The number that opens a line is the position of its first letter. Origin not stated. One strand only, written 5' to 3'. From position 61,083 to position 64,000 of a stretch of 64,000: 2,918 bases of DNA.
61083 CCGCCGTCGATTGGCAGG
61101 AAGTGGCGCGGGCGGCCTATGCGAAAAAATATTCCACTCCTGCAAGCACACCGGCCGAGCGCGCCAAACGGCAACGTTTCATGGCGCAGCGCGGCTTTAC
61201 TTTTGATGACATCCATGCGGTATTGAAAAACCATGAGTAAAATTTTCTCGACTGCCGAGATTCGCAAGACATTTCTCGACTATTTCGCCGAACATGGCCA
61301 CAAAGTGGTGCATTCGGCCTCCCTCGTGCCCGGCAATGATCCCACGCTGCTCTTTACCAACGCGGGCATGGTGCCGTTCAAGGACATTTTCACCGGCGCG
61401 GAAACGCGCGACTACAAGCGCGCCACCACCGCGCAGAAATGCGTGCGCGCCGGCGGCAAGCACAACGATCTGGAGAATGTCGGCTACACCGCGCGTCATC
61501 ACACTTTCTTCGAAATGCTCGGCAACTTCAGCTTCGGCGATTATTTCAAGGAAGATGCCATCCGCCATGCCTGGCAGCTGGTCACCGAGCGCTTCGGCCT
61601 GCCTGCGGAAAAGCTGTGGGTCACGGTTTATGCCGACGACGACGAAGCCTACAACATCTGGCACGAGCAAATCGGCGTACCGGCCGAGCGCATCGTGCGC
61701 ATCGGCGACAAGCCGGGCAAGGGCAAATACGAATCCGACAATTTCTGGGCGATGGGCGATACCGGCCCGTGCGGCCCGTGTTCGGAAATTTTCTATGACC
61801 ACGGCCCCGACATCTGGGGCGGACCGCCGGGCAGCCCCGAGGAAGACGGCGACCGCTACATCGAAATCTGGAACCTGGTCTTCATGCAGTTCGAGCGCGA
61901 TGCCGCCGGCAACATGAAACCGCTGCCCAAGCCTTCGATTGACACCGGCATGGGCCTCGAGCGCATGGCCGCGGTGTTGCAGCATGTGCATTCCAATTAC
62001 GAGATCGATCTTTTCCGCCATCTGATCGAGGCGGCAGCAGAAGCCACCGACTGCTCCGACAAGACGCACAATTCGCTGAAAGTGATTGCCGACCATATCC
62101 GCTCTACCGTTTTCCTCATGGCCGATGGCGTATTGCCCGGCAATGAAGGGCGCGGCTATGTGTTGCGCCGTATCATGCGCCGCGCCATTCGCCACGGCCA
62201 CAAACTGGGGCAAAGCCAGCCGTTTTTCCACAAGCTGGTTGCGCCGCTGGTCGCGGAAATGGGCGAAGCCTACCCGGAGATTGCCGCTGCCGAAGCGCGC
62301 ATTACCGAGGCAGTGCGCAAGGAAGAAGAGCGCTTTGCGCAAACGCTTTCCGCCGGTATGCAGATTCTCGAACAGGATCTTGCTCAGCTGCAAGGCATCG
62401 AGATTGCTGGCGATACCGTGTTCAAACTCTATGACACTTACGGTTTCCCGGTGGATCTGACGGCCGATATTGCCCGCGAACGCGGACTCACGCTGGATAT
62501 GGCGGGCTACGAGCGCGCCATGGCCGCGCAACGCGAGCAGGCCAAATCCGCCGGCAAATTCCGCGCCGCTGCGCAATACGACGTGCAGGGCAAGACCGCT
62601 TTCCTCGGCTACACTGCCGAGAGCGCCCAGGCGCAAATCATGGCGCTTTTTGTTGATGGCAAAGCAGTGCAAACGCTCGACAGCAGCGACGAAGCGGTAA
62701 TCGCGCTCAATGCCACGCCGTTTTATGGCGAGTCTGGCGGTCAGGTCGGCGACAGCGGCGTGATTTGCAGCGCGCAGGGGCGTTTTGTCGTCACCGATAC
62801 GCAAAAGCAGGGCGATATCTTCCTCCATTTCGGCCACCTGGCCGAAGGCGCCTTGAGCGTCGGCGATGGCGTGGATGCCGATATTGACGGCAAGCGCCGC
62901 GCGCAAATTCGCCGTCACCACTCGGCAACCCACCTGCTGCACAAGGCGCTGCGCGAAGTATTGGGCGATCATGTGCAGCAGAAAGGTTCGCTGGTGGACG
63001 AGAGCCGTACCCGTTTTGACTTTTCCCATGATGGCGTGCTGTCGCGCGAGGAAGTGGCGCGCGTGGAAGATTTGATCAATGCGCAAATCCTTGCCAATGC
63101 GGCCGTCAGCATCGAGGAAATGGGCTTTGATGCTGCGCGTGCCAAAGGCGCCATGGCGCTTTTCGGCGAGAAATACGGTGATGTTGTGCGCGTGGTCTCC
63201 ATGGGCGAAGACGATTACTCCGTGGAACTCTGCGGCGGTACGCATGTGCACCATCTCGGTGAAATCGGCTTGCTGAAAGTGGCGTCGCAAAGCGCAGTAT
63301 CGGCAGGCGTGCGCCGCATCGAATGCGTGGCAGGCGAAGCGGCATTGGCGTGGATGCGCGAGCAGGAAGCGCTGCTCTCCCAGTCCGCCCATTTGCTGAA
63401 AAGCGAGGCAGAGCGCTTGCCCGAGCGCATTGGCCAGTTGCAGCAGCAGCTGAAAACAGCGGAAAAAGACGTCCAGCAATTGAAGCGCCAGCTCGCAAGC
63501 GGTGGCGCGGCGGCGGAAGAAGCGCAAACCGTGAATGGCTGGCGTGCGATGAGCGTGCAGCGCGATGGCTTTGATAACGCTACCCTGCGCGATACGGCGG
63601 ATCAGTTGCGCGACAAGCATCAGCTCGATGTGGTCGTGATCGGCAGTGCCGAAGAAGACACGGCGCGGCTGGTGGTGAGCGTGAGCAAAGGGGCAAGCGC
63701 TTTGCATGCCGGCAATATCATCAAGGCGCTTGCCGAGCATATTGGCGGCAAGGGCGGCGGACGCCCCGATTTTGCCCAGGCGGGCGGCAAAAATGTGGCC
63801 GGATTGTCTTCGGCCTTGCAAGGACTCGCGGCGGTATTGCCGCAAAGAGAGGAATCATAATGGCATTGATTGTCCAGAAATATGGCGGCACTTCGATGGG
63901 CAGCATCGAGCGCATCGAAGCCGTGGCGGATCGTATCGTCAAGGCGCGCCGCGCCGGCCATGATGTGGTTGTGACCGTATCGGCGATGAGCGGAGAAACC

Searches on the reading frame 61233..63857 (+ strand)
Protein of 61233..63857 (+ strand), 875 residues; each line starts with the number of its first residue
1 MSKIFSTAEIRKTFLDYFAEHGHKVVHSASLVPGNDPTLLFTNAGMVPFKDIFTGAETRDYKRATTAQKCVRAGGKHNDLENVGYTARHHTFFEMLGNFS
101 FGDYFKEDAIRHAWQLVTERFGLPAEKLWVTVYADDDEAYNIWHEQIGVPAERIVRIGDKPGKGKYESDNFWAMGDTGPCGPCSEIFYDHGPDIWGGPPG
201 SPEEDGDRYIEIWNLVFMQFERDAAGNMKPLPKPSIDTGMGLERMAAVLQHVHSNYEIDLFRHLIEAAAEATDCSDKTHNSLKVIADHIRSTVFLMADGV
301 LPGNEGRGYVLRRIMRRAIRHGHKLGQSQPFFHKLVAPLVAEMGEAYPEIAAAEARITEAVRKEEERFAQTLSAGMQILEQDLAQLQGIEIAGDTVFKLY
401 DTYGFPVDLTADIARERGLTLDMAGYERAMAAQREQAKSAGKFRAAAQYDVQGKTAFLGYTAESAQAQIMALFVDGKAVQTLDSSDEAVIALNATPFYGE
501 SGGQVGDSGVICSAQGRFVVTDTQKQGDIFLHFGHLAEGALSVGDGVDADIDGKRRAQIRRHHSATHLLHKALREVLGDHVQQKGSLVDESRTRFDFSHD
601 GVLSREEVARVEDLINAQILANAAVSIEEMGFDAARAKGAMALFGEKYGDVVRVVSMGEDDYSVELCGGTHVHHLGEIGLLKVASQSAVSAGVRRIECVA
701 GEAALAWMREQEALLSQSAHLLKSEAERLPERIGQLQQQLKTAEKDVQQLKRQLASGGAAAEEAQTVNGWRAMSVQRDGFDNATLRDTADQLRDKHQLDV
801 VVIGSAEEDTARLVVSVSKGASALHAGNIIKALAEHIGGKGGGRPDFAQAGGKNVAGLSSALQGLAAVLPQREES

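Call 66: find_encoding_contigs(protein=window:61233-63857:+, flank=10000, max_places=2)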
Protein window:61233-63857:+ (875 aa): no gene with exactly this product is on record in the collection.
